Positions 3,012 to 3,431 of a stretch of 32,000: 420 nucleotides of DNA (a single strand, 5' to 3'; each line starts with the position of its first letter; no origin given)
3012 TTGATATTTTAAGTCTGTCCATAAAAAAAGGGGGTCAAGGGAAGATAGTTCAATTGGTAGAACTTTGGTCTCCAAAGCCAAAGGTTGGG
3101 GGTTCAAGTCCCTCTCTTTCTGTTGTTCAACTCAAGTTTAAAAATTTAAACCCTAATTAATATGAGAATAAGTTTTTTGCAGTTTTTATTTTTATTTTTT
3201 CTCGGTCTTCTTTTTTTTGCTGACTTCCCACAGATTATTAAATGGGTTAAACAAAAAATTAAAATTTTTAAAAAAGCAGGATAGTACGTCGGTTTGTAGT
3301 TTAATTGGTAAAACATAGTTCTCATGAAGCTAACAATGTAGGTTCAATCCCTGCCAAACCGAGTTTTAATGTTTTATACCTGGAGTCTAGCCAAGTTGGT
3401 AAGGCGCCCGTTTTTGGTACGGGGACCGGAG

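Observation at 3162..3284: Unlisted 40-codon ORF beside tatC looks like a minimal TatA, giving a candidate mtDNA-encoded TatA/TatC pair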

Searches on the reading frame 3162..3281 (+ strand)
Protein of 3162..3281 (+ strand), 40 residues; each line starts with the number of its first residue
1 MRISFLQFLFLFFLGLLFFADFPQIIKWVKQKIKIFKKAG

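Call 4: search_protein_families(library=pfam, proteins=[window:3162-3281:+], max_evalue=10)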
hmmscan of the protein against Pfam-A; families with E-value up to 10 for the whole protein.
seq(40 aa): 1 family
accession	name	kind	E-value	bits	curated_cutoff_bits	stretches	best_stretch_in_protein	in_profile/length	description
PF10066.14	DUF2304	-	0.027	15.2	25.5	1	3-33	28-58/106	Uncharacterized conserved protein (DUF2304)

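Call 5: search_protein_families(library=ncbifam, proteins=[window:3162-3281:+], max_evalue=10)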
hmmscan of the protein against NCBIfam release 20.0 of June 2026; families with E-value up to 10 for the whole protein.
seq(40 aa): 0 families

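Call 12: find_homologous_proteins(query=window:3162-3281:+, max_evalue=10)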
Query seq(40 aa) (40 aa): 15 proteins with E <= 10 among 15 candidates.
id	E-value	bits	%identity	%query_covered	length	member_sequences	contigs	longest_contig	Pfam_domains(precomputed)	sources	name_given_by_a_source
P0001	5.2e-14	68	89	95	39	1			-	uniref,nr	uniref:Uncharacterized protein n=1 Tax=Postelsia palmaeformis TaxID=105414 RepID=A0A8F0K032_9PHAE|nr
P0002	2.1e-12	63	79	98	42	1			-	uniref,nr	uniref:Uncharacterized protein n=1 Tax=Pelagophycus porra TaxID=50953 RepID=A0A8F0K0P0_9PHAE|nr:hypo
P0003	6.0e-12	62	80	100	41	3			-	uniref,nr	uniref:Uncharacterized protein n=1 Tax=Thalassiophyllum clathrus TaxID=112506 RepID=A0A8F0FDE5_9PHAE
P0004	8.4e-12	61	87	95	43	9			-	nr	nr:hypothetical protein [Alaria marginata]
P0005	1.8e-11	60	80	100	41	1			-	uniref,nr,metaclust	uniref:Uncharacterized protein n=2 Tax=Saccharina TaxID=309357 RepID=A0A0N9LZQ2_9PHAE|nr:hypothetica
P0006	7.2e-11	58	86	90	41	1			-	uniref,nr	uniref:Uncharacterized protein ORF41 n=21 Tax=Laminariales TaxID=2886 RepID=F8UWL1_9PHAE|nr:hypothet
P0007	7.5e-11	58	83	73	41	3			-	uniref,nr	uniref:Uncharacterized protein n=1 Tax=Saccharina subsessilis TaxID=2173147 RepID=A0A8F0FDD3_9PHAE|n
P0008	8.6e-11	58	83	73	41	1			-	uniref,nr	uniref:Uncharacterized protein ORF41 n=1 Tax=Saccharina angustata TaxID=88154 RepID=D0IPT6_SACAN|nr:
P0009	1.7e-10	57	79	95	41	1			-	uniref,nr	uniref:Uncharacterized protein n=1 Tax=Arthrothamnus bifidus TaxID=169778 RepID=A0A8F0FC48_9PHAE|nr:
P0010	4.0e-10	56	83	73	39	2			-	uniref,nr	uniref:Uncharacterized protein n=1 Tax=Desmarestia aculeata TaxID=62298 RepID=A0A8F0FDN2_9PHAE|nr:hy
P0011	5.5e-10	56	74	98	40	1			-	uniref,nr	uniref:Uncharacterized protein n=1 Tax=Pterygophora californica TaxID=169782 RepID=A0A8F0FCS8_9PHAE|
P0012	9.3e-10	55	75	100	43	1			-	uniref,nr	uniref:Uncharacterized protein n=1 Tax=Dictyoneurum californicum TaxID=169784 RepID=A0A8F0FCF4_9PHAE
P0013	1.2e-9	55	81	68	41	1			-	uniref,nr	uniref:Uncharacterized protein n=1 Tax=Cymathaere triplicata TaxID=309354 RepID=A0A8F0FCJ3_9PHAE|nr:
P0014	2.0e-9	54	76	95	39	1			-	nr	nr:hypothetical protein UYP72_mgp31 [Lessonia nigrescens] WQB61658.1 hypothetical protein [Lessonia 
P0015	2.7e-9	53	76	95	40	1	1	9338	-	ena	-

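Call 18: search_solved_structures(query=A1, max_evalue=10, show_alignments=3)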
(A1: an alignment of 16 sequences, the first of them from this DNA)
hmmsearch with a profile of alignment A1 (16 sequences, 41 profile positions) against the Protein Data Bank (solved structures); distinct sequences matched with E-value up to 10: 3.
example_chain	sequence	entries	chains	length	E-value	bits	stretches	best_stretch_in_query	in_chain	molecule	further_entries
2d0s_A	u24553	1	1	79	1.3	12.4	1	20-31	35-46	cytochrome c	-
8xlp_t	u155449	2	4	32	1.6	12.1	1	8-26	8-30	Photosystem II reaction center protein T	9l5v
7yro_A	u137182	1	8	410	4.7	10.6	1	5-19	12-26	Fucosyltransferase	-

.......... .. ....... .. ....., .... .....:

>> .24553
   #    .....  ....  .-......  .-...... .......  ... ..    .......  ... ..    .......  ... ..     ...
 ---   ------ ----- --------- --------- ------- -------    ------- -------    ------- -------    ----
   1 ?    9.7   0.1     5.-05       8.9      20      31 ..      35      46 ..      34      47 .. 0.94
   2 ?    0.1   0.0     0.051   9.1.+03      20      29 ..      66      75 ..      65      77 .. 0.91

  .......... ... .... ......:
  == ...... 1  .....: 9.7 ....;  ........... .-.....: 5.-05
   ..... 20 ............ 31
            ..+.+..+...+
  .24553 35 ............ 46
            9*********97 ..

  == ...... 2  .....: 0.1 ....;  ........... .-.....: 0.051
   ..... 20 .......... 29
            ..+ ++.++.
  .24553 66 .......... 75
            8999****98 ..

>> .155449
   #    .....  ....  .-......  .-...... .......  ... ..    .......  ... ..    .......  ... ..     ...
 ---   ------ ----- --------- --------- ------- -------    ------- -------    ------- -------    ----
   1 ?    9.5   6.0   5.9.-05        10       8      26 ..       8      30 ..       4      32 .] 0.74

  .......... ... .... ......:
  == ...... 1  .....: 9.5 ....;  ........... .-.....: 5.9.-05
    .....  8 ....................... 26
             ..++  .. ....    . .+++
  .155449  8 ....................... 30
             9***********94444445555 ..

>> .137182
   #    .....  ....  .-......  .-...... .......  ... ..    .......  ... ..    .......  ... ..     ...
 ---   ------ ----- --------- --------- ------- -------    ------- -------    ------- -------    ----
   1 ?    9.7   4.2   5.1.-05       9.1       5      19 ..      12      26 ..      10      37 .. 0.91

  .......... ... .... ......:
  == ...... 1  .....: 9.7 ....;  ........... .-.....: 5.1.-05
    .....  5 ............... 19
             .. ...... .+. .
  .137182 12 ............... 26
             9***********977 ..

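Call 19: search_protein_families(library=pfam, alignment_id=A1, max_evalue=10)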
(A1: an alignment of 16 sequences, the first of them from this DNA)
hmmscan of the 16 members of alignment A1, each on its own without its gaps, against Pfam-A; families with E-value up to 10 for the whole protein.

A. member 1, seq(40 aa): 1 family
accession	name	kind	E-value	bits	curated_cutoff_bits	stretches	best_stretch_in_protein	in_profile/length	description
PF10066.14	DUF2304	-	0.027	15.2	25.5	1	3-33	28-58/106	Uncharacterized conserved protein (DUF2304)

B. families by the number of members that match (of 16 scanned): 5 families
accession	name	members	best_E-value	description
PF11157.13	DUF2937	4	0.087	Protein of unknown function (DUF2937)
PF23489.1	V-ATPase_su_f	3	0.093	V-type proton ATPase subunit f-like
PF10066.14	DUF2304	2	0.0064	Uncharacterized conserved protein (DUF2304)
PF01405.22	PsbT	2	0.082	Photosystem II reaction centre T protein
PF02453.23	Reticulon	1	0.086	Reticulon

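Call 22: find_encoding_contigs(protein=window:3162-3281:+, flank=3000, max_places=6)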
Protein seq(40 aa) (40 aa): no gene with exactly this product is on record in the collection.

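Call 23: find_encoding_contigs(protein=P0015, flank=4000, max_places=3)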
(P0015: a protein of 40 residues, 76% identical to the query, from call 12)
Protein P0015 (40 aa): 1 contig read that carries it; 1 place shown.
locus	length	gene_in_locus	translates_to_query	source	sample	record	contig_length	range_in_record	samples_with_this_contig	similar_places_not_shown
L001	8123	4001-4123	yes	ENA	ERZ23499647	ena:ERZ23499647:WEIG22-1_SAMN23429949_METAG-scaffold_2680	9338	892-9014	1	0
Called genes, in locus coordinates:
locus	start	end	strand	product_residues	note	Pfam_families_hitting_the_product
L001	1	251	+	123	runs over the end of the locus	PF00410:Ribosomal_S8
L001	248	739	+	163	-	PF00347:Ribosomal_L6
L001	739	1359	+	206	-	-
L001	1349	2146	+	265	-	PF01479:S4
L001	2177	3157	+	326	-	PF00146:NADHdh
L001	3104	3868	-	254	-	PF00902:TatC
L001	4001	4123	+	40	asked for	-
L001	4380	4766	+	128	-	PF00164:Ribosom_S12_S23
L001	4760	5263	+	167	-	PF00177:Ribosomal_S7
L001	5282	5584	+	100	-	PF00420:Oxidored_q2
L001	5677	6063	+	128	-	PF00238:Ribosomal_L14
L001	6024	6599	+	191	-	PF00673:Ribosomal_L5_C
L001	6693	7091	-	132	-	-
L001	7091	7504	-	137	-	PF00252:Ribosomal_L16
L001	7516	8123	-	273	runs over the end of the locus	PF05316:VAR1, PF00189:Ribosomal_S3_C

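Call 24: find_encoding_contigs(protein=P0006, flank=4000, max_places=3)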
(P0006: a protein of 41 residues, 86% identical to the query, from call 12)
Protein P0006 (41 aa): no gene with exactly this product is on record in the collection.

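Call 25: find_encoding_contigs(protein=P0010, flank=4000, max_places=3)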
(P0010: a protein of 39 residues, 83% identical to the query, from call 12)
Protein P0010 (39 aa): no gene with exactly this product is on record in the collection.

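Call 26: search_protein_representatives(alignment_id=A1)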
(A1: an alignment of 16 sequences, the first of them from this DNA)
Query: 16 sequences, 41 profile positions. Proteins with E-value up to 0.001 (for the whole library): 14; up to 1e-10: 3; up to 1e-30: 0. The best 14 are listed.
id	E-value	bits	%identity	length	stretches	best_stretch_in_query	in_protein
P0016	2.3e-16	75.6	-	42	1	1-40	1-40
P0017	1.8e-14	69.6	-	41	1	1-39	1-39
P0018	2.2e-14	69.3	-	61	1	1-40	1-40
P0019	2.3e-10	56.4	-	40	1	1-39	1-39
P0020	5.1e-10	55.3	-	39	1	1-39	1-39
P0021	2.6e-09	53.1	-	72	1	1-40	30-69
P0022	4.3e-05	39.6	-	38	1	1-38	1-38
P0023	5.4e-05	39.3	-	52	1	1-37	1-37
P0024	1.0e-04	38.4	-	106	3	6-31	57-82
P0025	1.2e-04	38.1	-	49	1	1-37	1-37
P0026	1.9e-04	37.5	-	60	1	1-40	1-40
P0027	2.3e-04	37.2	-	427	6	20-31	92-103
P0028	5.5e-04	36.0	-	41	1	1-39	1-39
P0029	7.8e-04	35.5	-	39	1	1-39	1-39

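Call 29: list_cluster_members(proteins=[P0019, P0020, P0021, P0022, P0023, P0025, P0026, P0028, P0029, P0017])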
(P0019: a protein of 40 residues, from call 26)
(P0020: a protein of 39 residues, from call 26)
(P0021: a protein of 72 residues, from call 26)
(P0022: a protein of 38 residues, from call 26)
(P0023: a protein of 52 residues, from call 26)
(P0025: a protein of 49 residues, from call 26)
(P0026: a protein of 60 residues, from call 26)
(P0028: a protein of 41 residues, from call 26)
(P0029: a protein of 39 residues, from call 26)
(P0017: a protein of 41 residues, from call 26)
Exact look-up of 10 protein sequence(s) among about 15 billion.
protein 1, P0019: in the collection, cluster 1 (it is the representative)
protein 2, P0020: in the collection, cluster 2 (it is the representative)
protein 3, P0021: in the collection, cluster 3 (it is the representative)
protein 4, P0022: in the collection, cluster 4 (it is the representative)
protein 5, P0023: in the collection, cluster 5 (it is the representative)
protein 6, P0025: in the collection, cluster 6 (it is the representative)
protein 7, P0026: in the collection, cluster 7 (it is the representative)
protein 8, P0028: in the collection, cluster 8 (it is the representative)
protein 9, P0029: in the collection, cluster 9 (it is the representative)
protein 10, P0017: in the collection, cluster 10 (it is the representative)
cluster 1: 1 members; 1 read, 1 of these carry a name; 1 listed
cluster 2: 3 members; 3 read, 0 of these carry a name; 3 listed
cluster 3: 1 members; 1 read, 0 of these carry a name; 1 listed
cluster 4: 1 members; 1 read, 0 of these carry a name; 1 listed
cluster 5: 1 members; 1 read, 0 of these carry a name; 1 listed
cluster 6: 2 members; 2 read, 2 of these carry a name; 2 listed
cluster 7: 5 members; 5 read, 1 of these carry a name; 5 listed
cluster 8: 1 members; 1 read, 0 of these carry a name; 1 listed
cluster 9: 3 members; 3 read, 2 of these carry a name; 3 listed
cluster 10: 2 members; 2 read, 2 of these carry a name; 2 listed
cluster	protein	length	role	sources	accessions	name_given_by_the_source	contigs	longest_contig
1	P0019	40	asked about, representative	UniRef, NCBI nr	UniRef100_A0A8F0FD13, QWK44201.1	Uncharacterized protein n=1 Tax=Akkesiphycus lubricus TaxID=3022 RepID=A0A8F0FD13_AKKLU | hypothetical protein [Akkesiphycus lubricus]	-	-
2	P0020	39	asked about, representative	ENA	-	-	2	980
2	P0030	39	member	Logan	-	-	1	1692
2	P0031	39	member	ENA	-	-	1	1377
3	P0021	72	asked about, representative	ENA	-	-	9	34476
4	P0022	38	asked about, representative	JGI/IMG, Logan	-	-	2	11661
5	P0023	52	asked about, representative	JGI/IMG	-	-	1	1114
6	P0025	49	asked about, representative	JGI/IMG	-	Sec-independent protein translocase protein TatA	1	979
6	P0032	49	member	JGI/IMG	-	Sec-independent protein translocase protein TatA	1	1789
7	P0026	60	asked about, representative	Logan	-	-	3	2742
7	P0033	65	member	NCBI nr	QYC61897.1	Sec-independent protein translocase component tatA/E [Stephanopyxis turris]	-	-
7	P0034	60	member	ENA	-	-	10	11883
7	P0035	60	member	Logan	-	-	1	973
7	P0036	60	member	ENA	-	-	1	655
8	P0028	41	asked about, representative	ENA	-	-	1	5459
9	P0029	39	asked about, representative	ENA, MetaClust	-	\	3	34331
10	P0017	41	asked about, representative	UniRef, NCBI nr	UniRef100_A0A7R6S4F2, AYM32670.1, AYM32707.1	Uncharacterized protein n=1 Tax=Sargassum horneri TaxID=74089 RepID=A0A7R6S4F2_9PHAE | hypothetical protein [Sargassum horneri]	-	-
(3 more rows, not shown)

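Call 30: search_protein_families(library=pfam, proteins=[P0023, P0025, P0026, P0033, P0029, P0020, P0022, P0028, P0021, P0032], max_evalue=10)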
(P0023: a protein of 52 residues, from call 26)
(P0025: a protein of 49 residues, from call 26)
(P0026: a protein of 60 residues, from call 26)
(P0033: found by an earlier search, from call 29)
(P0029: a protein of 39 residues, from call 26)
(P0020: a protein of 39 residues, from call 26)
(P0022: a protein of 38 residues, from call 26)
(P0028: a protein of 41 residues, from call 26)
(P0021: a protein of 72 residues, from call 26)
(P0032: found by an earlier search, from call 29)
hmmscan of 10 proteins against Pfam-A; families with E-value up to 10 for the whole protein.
P0023 (52 aa): 1 family
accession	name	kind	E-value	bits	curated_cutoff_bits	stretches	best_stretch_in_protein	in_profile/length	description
PF02416.21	TatA_B_E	-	0.00025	20.6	21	1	3-49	1-49/53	mttA/Hcf106 family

P0025 (49 aa): 3 families
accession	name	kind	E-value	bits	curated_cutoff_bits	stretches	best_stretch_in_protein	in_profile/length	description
PF11676.13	DUF3272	-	0.025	15.3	25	1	6-39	26-61/61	Protein of unknown function (DUF3272)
PF04710.19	Pellino_FHA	-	0.093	12.3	25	1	2-48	7-50/264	Pellino, FHA domain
PF06103.16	DUF948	-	0.15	12.7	37.2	1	8-47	10-49/89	Bacterial protein of unknown function (DUF948)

P0026 (60 aa): 1 family
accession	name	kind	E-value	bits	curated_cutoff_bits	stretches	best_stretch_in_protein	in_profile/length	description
PF02416.21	TatA_B_E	-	0.11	12.3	21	1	3-39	1-39/53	mttA/Hcf106 family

P0033 (65 aa): 0 families

P0029 (39 aa): 2 families
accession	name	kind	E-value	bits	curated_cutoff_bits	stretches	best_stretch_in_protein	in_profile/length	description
PF02416.21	TatA_B_E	-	0.15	11.8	21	1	3-28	1-25/53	mttA/Hcf106 family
PF17382.7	Ycf70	-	0.2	12.5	25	1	8-38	40-70/89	Uncharacterized Ycf70-like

P0020 (39 aa): 0 families

P0022 (38 aa): 0 families

P0028 (41 aa): 0 families

P0021 (72 aa): 0 families

P0032 (49 aa): 1 family
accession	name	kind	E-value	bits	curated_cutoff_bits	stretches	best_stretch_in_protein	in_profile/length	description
PF04710.19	Pellino_FHA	-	0.2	11.3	25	1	2-48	7-50/264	Pellino, FHA domain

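Call 32: find_encoding_contigs(protein=P0021, flank=4000, max_places=2)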
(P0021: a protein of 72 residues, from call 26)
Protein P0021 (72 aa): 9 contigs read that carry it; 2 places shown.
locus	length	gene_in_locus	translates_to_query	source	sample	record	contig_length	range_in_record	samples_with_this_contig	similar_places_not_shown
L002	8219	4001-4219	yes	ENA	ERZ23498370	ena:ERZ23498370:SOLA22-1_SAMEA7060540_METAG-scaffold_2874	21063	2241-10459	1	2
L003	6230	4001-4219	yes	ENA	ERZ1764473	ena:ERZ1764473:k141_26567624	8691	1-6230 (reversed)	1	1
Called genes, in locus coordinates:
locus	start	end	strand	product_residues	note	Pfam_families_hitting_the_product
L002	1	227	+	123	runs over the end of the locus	PF00410:Ribosomal_S8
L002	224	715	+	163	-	PF00347:Ribosomal_L6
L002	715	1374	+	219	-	-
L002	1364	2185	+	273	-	PF01479:S4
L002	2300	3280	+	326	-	PF00146:NADHdh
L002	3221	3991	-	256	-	PF00902:TatC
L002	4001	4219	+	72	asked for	-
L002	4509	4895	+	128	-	PF00164:Ribosom_S12_S23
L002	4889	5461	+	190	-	PF00177:Ribosomal_S7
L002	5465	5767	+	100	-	PF00420:Oxidored_q2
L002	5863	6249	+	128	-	PF00238:Ribosomal_L14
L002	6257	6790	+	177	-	PF00673:Ribosomal_L5_C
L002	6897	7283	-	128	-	-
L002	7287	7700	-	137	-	PF00252:Ribosomal_L16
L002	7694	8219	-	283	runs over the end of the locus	PF05316:VAR1 (weak), PF00189:Ribosomal_S3_C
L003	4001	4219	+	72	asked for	-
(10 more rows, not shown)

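Call 33: find_encoding_contigs(protein=P0029, flank=4000, max_places=2)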
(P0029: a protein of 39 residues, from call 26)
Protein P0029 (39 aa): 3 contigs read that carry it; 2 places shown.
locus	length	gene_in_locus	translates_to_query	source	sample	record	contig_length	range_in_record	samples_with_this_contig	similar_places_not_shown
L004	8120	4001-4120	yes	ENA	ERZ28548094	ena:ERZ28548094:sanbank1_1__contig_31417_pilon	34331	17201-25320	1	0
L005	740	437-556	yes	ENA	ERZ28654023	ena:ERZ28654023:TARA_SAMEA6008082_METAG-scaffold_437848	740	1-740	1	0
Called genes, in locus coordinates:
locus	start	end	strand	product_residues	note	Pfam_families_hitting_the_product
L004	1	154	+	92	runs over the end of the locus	PF05316:VAR1 (weak), PF00189:Ribosomal_S3_C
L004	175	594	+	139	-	PF00252:Ribosomal_L16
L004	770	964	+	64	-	-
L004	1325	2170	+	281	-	PF00499:Oxidored_q3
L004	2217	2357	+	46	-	-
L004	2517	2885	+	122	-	PF00164:Ribosom_S12_S23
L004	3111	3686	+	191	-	PF02790:COX2_TM, PF00116:COX2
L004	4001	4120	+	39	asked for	-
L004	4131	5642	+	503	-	PF00115:COX1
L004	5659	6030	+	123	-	PF00507:Oxidored_q4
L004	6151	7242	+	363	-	PF00346:Complex1_49kDa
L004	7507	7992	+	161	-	PF00510:COX3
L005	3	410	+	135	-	?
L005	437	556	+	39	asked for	-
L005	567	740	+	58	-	?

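Call 34: find_encoding_contigs(protein=P0022, flank=4000, max_places=2)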
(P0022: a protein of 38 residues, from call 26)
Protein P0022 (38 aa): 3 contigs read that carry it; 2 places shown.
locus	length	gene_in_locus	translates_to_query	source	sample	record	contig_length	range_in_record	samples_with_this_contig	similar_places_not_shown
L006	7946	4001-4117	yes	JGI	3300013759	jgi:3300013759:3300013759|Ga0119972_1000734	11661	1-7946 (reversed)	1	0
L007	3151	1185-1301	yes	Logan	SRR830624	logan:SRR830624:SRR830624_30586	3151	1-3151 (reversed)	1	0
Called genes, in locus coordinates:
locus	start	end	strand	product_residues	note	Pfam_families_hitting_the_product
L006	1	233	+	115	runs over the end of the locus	PF00507:Oxidored_q4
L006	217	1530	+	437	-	PF00361:Proton_antipo_M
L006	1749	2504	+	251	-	PF00510:COX3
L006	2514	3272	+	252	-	PF00119:ATP-synt_A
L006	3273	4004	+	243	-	PF02790:COX2_TM, PF00116:COX2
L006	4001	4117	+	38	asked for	-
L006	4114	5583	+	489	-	PF00115:COX1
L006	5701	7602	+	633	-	PF00662:Proton_antipo_N, PF00361:Proton_antipo_M, PF06455:NADH5_C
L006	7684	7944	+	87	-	?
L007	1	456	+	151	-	?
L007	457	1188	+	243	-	PF02790:COX2_TM, PF00116:COX2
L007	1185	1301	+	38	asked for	-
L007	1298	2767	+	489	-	PF00115:COX1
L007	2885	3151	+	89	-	?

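Call 35: find_encoding_contigs(protein=P0034, flank=4000, max_places=2)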
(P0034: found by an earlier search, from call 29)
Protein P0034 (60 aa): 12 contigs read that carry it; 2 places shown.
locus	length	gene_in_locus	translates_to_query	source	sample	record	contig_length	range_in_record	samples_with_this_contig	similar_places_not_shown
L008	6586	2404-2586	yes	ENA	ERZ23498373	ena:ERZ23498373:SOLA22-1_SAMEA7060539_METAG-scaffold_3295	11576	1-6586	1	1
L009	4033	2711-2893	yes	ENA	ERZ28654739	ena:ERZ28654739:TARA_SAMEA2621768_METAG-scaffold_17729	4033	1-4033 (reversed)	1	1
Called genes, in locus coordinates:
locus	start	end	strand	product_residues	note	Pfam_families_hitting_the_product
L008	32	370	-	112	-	-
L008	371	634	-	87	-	PF00203:Ribosomal_S19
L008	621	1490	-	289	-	PF00181:Ribosomal_L2_N, PF03947:Ribosomal_L2_C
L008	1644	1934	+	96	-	-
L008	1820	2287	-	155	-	-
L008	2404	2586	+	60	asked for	-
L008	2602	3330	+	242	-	PF00902:TatC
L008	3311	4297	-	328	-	PF00146:NADHdh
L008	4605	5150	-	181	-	PF00673:Ribosomal_L5_C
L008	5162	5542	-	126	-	PF00238:Ribosomal_L14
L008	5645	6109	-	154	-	PF00177:Ribosomal_S7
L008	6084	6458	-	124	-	PF00164:Ribosom_S12_S23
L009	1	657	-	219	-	?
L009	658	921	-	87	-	PF00203:Ribosomal_S19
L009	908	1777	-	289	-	PF00181:Ribosomal_L2_N, PF03947:Ribosomal_L2_C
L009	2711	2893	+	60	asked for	-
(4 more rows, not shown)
